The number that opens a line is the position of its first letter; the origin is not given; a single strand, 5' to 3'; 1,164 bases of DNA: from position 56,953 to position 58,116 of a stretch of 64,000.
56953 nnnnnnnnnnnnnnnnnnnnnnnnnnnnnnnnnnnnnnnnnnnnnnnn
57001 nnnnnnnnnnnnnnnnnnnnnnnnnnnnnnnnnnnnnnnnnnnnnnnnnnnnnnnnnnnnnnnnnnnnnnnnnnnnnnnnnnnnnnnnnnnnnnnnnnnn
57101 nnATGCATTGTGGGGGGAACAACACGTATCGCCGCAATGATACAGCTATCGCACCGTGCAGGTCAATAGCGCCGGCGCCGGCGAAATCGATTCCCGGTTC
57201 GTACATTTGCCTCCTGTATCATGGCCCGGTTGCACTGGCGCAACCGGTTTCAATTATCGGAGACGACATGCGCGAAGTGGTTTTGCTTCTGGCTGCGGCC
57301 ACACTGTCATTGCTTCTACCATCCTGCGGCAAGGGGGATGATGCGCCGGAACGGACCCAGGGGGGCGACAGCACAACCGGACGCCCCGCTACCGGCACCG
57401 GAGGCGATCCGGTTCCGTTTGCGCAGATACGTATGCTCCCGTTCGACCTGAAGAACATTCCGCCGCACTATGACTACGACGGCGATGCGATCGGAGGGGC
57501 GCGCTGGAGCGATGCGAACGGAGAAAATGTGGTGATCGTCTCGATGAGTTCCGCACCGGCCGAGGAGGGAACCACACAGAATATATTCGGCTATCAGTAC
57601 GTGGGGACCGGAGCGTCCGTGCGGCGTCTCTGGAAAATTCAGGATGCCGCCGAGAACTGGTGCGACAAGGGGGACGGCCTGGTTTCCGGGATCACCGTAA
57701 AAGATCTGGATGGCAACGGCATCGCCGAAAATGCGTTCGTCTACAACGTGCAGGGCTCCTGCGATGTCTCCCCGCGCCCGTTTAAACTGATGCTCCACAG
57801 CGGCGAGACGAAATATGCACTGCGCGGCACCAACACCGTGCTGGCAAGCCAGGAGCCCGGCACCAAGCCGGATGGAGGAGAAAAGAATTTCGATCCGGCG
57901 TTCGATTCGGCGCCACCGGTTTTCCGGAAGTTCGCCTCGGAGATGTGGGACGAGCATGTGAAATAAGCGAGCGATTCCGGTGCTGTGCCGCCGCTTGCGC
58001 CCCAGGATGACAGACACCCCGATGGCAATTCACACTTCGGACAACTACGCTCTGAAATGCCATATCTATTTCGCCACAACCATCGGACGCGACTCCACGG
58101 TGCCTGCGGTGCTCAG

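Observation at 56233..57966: CHAP + peptidoglycan-binding hydrolase lacking a signal peptide, paired divergently with a lipoprotein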

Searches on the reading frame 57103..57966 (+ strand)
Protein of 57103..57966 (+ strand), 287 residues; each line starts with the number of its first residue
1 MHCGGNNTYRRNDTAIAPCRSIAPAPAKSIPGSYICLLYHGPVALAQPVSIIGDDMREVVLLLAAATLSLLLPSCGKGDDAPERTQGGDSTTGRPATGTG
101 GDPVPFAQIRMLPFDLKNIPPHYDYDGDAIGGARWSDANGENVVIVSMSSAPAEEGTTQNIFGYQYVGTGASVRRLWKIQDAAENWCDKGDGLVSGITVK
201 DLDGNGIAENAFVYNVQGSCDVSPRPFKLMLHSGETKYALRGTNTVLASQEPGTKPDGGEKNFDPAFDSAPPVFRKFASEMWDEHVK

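Call 3: search_protein_families(library=pfam, proteins=[window:57103-57966:+], max_evalue=0.01)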
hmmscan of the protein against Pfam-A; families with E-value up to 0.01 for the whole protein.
window:57103-57966:+ (287 aa): 0 families

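Call 4: search_protein_families(library=ncbifam, proteins=[window:57103-57966:+], max_evalue=0.01)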
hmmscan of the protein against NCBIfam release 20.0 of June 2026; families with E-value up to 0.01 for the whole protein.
window:57103-57966:+ (287 aa): 2 families
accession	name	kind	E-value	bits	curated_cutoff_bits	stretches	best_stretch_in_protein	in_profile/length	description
NF046077.1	LPS_M949_RS01915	subfamily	1.9e-33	115.6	60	1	134-284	3-153/154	M949_RS01915 family surface polysaccharide biosynthesis protein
NF011793.0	PRK15261.1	equivalog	0.00045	20.3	218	1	131-211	84-162/195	fimbrial protein SteA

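Call 10: search_protein_families(library=phrogs, proteins=[window:57268-57966:+], max_evalue=0.01)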
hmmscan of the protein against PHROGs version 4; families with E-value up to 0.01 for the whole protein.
window:57268-57966:+ (232 aa): 0 families

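Call 21: find_encoding_contigs(protein=window:57268-57966:+, flank=10000, max_places=3)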
Protein window:57268-57966:+ (232 aa): 1 contig read that carries it; 1 place shown.
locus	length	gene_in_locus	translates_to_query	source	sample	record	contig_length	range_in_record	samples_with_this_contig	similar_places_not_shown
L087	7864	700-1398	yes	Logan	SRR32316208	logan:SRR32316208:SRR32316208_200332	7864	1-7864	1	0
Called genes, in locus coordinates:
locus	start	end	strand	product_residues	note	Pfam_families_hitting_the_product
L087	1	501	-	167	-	?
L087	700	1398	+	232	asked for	-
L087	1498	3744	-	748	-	PF13088:BNR_2 (faint), PF15902:Sortilin-Vps10 (faint), PF02012:BNR (faint), PF25852:DUF6242_C (weak), PF18962:Por_Secre_tail (weak)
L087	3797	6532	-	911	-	PF18962:Por_Secre_tail (faint)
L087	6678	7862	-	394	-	?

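Call 24: search_protein_families(library=padloc, proteins=[window:57268-57966:+], max_evalue=0.01)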
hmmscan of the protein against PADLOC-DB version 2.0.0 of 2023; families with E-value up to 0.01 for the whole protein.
window:57268-57966:+ (232 aa): 0 families

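Call 27: find_homologous_proteins(query=window:57268-57966:+)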
Query window:57268-57966:+ (232 aa): 23 proteins with E <= 0.001 among 832 candidates.
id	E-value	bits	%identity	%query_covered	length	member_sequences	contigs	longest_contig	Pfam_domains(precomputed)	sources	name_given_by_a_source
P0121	6.3e-130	450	85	100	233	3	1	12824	-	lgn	-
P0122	6.6e-76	273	56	96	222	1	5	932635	-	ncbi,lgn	-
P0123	5.7e-69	250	52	100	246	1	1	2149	-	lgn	-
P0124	2.4e-66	242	54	95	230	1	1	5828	-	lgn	-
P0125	3.1e-65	238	48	100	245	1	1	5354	-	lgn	-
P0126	1.8e-63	232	57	77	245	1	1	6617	-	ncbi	-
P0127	2.9e-63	231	50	100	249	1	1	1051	-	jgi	jgi:hypothetical protein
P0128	1.2e-62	229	50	93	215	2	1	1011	-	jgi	jgi:hypothetical protein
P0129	9.0e-62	227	49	100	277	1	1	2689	-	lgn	-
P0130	4.1e-61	224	48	100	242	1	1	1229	-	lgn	-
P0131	1.5e-60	223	57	77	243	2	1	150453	-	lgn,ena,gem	-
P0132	2.6e-60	222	48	97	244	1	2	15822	-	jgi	jgi:hypothetical protein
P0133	1.3e-59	220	52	85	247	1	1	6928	-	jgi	jgi:hypothetical protein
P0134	5.5e-59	217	50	94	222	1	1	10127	-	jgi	jgi:hypothetical protein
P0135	4.6e-57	211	50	88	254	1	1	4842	-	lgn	-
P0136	5.1e-57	211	48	98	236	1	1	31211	-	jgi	jgi:hypothetical protein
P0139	4.5e-53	198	50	75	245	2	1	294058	-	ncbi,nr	ncbi:MAG: hypothetical protein JST22_11865 [Bacteroidetes bacterium]|nr:hypothetical protein [Bacter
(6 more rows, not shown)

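Call 28: find_encoding_contigs(protein=P0139, flank=6000, max_places=1)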
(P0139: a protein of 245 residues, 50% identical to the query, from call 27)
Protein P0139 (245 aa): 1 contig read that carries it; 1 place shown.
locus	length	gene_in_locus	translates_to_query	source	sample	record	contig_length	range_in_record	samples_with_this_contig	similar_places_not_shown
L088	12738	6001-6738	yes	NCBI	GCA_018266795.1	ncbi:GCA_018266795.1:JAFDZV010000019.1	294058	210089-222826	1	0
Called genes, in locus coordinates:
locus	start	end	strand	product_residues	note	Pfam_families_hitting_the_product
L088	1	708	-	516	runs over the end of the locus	PF07676:PD40 (weak), PF00691:OmpA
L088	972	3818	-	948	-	PF15902:Sortilin-Vps10 (faint)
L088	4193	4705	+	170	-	-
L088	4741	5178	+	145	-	-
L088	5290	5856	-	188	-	PF07617:DUF1579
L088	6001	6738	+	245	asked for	-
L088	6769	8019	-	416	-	PF04542:Sigma70_r2 (weak), PF08281:Sigma70_r4_2, PF20239:DUF6596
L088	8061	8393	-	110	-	PF03795:YCII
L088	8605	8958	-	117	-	PF03795:YCII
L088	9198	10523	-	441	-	PF03235:GmrSD_N, PF01844:HNH, PF14279:HNH_5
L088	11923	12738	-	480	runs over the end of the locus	PF18962:Por_Secre_tail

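Call 29: find_encoding_contigs(protein=P0131, flank=6000, max_places=1)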
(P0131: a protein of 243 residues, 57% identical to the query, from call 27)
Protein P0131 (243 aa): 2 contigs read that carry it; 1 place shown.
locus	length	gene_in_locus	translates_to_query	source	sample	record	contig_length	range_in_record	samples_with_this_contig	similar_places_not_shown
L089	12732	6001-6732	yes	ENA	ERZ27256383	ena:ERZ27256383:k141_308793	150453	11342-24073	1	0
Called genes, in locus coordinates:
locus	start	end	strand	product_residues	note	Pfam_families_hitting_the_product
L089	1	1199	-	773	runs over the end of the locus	PF13089:PP_kinase_N, PF02503:PP_kinase, PF17941:PP_kinase_C_1, PF13091:PLDc_2 (faint), PF13090:PP_kinase_C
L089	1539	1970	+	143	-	PF06491:Disulph_isomer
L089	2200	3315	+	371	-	PF05222:AlaDh_PNT_N, PF01262:AlaDh_PNT_C, PF02826:2-Hacid_dh_C (weak), PF00070:Pyr_redox (weak)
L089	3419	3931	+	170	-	-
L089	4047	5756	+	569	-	PF00664:ABC_membrane, PF00005:ABC_tran, PF00270:DEAD (faint), PF02463:SMC_N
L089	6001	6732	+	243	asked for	-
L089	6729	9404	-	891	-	PF18962:Por_Secre_tail (weak)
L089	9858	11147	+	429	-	PF03952:Enolase_N, PF00113:Enolase_C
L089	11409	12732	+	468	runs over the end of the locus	PF02878:PGM_PMM_I, PF02879:PGM_PMM_II, PF02880:PGM_PMM_III, PF00408:PGM_PMM_IV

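Call 30: find_encoding_contigs(protein=P0136, flank=6000, max_places=1)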
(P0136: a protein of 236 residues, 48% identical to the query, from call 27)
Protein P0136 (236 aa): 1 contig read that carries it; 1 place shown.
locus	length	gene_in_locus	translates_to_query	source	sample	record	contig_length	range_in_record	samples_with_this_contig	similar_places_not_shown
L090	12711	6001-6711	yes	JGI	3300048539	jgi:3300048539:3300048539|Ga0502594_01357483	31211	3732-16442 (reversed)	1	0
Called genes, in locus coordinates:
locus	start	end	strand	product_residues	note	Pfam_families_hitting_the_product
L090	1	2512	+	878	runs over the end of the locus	PF01103:Omp85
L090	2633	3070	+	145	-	-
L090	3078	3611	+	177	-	PF13302:Acetyltransf_3, PF13420:Acetyltransf_4, PF00583:Acetyltransf_1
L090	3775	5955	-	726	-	PF14870:PSII_BNR (faint), PF02012:BNR (faint), PF13088:BNR_2 (faint), PF15902:Sortilin-Vps10 (weak), PF25852:DUF6242_C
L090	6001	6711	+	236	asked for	-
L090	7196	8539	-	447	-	PF00672:HAMP, PF13581:HATPase_c_2, PF02518:HATPase_c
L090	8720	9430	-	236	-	PF00072:Response_reg, PF00486:Trans_reg_C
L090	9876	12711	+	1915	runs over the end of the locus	PF08471:Ribonuc_red_2_N, PF14890:Intein_splicing (weak), PF14528:LAGLIDADG_3, PF02867:Ribonuc_red_lgC, PF14890:Intein_splicing, PF14528:LAGLIDADG_3, PF02867:Ribonuc_red_lgC, PF12637:TSCPD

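Call 53: predict_structure(alignment_id=A3)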
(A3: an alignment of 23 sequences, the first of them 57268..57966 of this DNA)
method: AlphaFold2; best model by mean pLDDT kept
length: 232 residues; sequences in the alignment: 23
mean_pLDDT: 82.0   pTM: 0.73
mean pLDDT of the five models: 82.0, 81.1, 80.9, 78.6, 78.2
residues with pLDDT >= 90: 144; 70-90: 36; 50-70: 5; < 50: 47
segments of 3 or more residues with pLDDT < 50: 1-41, 43-48
pLDDT, mean of each block of 10 residues (from residue 1): 43 45 39 37 45 88 90 97 95 94 96 91 93 93 96 97 86 94 95 81 94 97 98 91
secondary structure, 60 per line:
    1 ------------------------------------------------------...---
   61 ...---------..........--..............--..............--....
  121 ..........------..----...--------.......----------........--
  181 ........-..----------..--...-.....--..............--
elements in order: E55-57 E73-82 E85-98 E101-114 E117-130 E143-145 E154-160 E171-178 E181-188 E206-208 H210-214 H217-230

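Call 64: find_homologous_proteins(query=A3, max_evalue=0.001)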
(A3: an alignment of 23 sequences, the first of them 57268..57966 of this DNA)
Query A3 (23 sequences) (232 aa, profile of the alignment): 52 proteins with E <= 0.001 among 8000 candidates.
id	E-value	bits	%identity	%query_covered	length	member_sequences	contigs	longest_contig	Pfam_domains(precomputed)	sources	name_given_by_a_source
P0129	2.9e-98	346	49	100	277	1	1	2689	-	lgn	-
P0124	1.3e-97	344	54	95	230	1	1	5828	-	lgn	-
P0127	2.0e-97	343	50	100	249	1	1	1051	-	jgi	jgi:hypothetical protein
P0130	5.6e-97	342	48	100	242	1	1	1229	-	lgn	-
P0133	7.8e-96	338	52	85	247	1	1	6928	-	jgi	jgi:hypothetical protein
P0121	9.2e-96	338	85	100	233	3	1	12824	-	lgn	-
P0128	5.6e-95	335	50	93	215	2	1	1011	-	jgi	jgi:hypothetical protein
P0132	2.1e-94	333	48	97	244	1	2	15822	-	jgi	jgi:hypothetical protein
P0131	9.7e-93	328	57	77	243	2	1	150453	-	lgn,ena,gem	-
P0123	5.0e-92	326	52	100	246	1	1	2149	-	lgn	-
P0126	2.1e-91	324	57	77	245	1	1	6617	-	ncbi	-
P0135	8.1e-91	322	50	88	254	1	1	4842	-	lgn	-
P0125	8.6e-91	322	48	100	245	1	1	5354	-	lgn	-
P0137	2.9e-90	320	48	96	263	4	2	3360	-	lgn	-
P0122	1.6e-88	314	56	96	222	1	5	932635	-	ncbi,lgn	-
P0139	2.8e-85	304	50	75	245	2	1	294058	-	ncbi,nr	ncbi:MAG: hypothetical protein JST22_11865 [Bacteroidetes bacterium]|nr:hypothetical protein [Bacter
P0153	3.8e-53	198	35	76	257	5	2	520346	-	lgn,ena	-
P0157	1.0e-48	184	34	78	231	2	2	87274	-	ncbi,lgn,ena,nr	ncbi:MAG: hypothetical protein K1X92_02960 [Bacteroidia bacterium]|nr:hypothetical protein [Bacteroi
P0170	7.4e-31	125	28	86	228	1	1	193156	-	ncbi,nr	ncbi:MAG: hypothetical protein CFK52_01345 [Chloracidobacterium sp. CP2_5A]|nr:MAG: hypothetical pro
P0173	1.3e-26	112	27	52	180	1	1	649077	-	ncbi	ncbi:MAG: M949_RS01915 family surface polysaccharide biosynthesis protein [Acidobacteriota bacterium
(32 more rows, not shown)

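Call 65: find_encoding_contigs(protein=P0173, flank=5000, max_places=1)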
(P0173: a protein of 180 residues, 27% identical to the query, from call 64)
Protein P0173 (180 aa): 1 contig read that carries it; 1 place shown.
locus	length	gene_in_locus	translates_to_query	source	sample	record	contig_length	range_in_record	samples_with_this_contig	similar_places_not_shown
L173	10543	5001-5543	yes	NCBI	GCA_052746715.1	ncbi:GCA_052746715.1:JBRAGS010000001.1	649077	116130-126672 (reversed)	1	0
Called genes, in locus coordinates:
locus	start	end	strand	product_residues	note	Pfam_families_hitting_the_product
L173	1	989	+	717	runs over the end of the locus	PF00672:HAMP, PF00512:HisKA, PF02518:HATPase_c, PF00072:Response_reg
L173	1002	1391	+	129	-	PF00072:Response_reg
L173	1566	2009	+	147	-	PF00072:Response_reg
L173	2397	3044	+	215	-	PF01127:Sdh_cyt (weak)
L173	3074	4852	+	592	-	PF00890:FAD_binding_2, PF02910:Succ_DH_flav_C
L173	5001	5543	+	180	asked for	-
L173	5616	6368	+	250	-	PF13085:Fer2_3, PF12838:Fer4_7 (faint), PF13237:Fer4_10 (weak), PF13183:Fer4_8, PF13534:Fer4_17 (weak)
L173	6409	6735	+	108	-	PF00581:Rhodanese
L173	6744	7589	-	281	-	PF00106:adh_short, PF13561:adh_short_C2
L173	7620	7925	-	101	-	-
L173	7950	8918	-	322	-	PF19300:BPD_transp_1_N, PF00528:BPD_transp_1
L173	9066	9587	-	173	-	PF13424:TPR_12 (faint), PF13428:TPR_14 (faint), PF13174:TPR_6 (faint), PF14559:TPR_19 (weak), PF13432:TPR_16 (weak), PF00515:TPR_1 (weak), PF07719:TPR_2 (weak), PF13181:TPR_8 (weak), +3 more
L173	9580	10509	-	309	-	PF00929:RNase_T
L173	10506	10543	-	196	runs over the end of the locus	-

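Call 66: find_encoding_contigs(protein=P0170, flank=5000, max_places=1)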
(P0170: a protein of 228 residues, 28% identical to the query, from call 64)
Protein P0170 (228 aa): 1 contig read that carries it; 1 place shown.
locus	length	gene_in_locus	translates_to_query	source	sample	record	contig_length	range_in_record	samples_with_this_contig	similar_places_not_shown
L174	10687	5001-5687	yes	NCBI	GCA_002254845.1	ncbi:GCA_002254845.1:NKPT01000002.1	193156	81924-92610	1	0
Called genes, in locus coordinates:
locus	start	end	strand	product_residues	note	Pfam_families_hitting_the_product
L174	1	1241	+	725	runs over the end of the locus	PF00672:HAMP, PF00512:HisKA, PF02518:HATPase_c, PF00072:Response_reg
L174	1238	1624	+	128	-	PF00072:Response_reg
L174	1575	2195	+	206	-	PF00072:Response_reg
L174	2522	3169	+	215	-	PF01127:Sdh_cyt (weak)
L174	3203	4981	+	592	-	PF00890:FAD_binding_2, PF02910:Succ_DH_flav_C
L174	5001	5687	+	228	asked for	-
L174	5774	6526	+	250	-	PF13085:Fer2_3, PF13237:Fer4_10 (weak), PF13183:Fer4_8, PF13534:Fer4_17 (weak)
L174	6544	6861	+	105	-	PF00581:Rhodanese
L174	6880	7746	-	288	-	PF00106:adh_short, PF13561:adh_short_C2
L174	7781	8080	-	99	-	-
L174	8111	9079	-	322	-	PF19300:BPD_transp_1_N, PF00528:BPD_transp_1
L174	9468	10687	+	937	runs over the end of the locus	PF05193:Peptidase_M16_C, PF00675:Peptidase_M16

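Call 67: find_encoding_contigs(protein=P0153, flank=5000, max_places=1)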
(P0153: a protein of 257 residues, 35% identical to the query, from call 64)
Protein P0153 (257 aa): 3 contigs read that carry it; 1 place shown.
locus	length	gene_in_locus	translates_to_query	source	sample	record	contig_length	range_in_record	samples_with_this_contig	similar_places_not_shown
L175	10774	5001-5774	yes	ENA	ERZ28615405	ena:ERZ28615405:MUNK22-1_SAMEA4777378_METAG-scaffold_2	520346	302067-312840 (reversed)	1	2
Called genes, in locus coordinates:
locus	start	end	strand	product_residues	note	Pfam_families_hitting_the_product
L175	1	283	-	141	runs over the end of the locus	PF00042:Globin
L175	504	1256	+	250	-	PF02596:DUF169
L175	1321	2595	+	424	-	PF02646:RmuC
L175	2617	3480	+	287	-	PF04055:Radical_SAM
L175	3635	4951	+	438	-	PF01875:Memo, PF01871:AMMECR1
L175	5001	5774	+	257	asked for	-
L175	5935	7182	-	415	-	PF00155:Aminotran_1_2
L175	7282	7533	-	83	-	-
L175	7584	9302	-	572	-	PF00501:AMP-binding, PF13193:AMP-binding_C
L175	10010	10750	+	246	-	-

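Call 68: find_encoding_contigs(protein=P0157, flank=5000, max_places=1)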
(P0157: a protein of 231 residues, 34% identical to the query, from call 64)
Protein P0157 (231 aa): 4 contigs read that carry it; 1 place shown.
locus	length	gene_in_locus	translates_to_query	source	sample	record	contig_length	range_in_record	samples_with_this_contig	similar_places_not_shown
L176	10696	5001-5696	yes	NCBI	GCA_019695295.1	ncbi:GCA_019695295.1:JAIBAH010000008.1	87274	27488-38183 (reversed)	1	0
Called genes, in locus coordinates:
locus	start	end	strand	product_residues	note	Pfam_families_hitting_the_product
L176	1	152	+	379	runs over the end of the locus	PF01266:DAO (faint), PF01494:FAD_binding_3, PF03486:HI0933_like (faint), PF13450:NAD_binding_8 (weak), PF07992:Pyr_redox_2 (faint)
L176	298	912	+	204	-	PF04832:SOUL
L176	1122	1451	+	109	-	-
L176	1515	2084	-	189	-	-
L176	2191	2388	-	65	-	-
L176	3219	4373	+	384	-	PF01476:LysM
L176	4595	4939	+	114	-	PF04993:TfoX_N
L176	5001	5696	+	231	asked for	-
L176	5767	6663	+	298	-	-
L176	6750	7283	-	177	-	PF16231:DUF4890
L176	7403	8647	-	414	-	-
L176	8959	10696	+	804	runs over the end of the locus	PF13620:CarboxypepD_reg, PF13715:CarbopepD_reg_2, PF07715:Plug (weak), PF00593:TonB_dep_Rec_b-barrel, PF25183:OMP_b-brl_4 (weak)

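Call 69: find_related_loci(query=A3, collection=metagenome_contigs, flank=5000)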
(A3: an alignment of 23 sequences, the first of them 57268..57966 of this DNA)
Query A3 (232 aa) in metagenome_contigs; peptide patterns used: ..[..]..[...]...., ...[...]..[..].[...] (x = any residue, [..] = any of these).
147 stretches matched a pattern; 9 encode a relative of the query (tblastn E <= 1e-3); 9 distinct loci.
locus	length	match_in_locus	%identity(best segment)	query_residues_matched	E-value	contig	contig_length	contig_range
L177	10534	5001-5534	57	54-231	2e-65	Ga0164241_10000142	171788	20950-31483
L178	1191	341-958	31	61-227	3e-24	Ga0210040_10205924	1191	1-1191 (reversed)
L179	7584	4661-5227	29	47-227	2e-19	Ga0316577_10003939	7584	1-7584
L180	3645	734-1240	34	61-227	2e-17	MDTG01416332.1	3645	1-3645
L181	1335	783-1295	32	54-227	3e-17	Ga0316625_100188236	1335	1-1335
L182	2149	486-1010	31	54-231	4e-15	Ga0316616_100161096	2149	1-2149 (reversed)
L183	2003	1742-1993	33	51-126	2e-12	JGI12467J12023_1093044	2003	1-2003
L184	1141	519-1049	29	17-187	1e-11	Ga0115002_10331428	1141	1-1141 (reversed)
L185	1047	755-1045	24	1-90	3e-6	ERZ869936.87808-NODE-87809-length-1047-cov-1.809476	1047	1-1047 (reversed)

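Call 94: fold_search(model_id=the predicted structure, library=pdb)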
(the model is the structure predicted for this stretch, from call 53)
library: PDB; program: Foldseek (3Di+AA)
matches with E <= 10: 421; with E <= 0.001: 0
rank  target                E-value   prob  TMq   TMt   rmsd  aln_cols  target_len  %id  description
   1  3v6o_B                1.2e-01  0.14  0.15  0.18  21.3       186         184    5  Leptin Receptor-antibody complex (released 2012-03-14)
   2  7ds2_B                1.8e-01  0.13  0.13  0.13  12.5       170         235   12  Crystal structure of actin capping protein in complex with twinflin-1 C-terminus tail (released 2021-03-03)
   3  7ccc_D                1.9e-01  0.12  0.14  0.13  20.0       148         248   14  The structure of the actin filament uncapping complex mediated by twinfilin (released 2021-02-03)
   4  2mzv_MODEL_1_A        2.2e-01  0.15  0.18  0.21  16.9       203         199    9  Resonance assignments and secondary structure of a phytocystatin from Sesamum indicum (released 2016-03-02)
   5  4k15_B                2.2e-01  0.09  0.14  0.23  19.5       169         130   10  2.75 Angstrom Crystal Structure of Hypothetical Protein lmo2686 from Listeria monocytogenes EGD-e (released 2013-04-17)
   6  9ex9_B                3.0e-01  0.06  0.15  0.04  21.2       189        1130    6  Cryo EM map and model of the vaccinia minimal RNA polymerase (released 2025-04-16)
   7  9hcj_Q0               3.3e-01  0.20  0.22  0.16  14.0       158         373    5  D. discoideum nuclear pore complex (released 2024-12-25)
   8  7pdz_E                3.3e-01  0.11  0.15  0.14  11.7       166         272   11  Structure of capping protein bound to the barbed end of a cytoplasmic actin filament (released 2021-09-01)
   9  3lk4_5                3.5e-01  0.10  0.14  0.14  16.0       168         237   11  Crystal structure of CapZ bound to the uncapping motif from CD2AP (released 2010-04-07)
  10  3lk4_2                3.5e-01  0.10  0.14  0.14  16.0       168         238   11  Crystal structure of CapZ bound to the uncapping motif from CD2AP (released 2010-04-07)
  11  6jjm_A                4.4e-01  0.30  0.29  0.17   9.1       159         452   14  Crystal structure of Mumps virus hemagglutinin-neuraminidase bound to the oligosaccharide portion of the GM2 gangliosi (released 2019-05-22)
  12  3aa0_B                4.4e-01  0.09  0.15  0.14  15.7       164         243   11  Crystal structure of Actin Capping Protein in complex with the Cp-binding motif derived from CARMIL (released 2010-08-04)
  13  7ds3_B                4.6e-01  0.10  0.14  0.14  19.1       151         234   12  Crystal structure of actin capping protein in complex with twinflin-2 C-terminus tail (released 2021-03-03)
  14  4jf7_C                4.8e-01  0.13  0.22  0.13   9.2       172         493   12  Structure of the parainfluenza virus 5 (PIV5) hemagglutinin-neuraminidase (HN) ectodomain (released 2013-09-04)
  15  3ub1_B                4.8e-01  0.06  0.15  0.14  21.2       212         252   10  Ntf2 like protein involved in plasmid conjugation (released 2012-02-08)
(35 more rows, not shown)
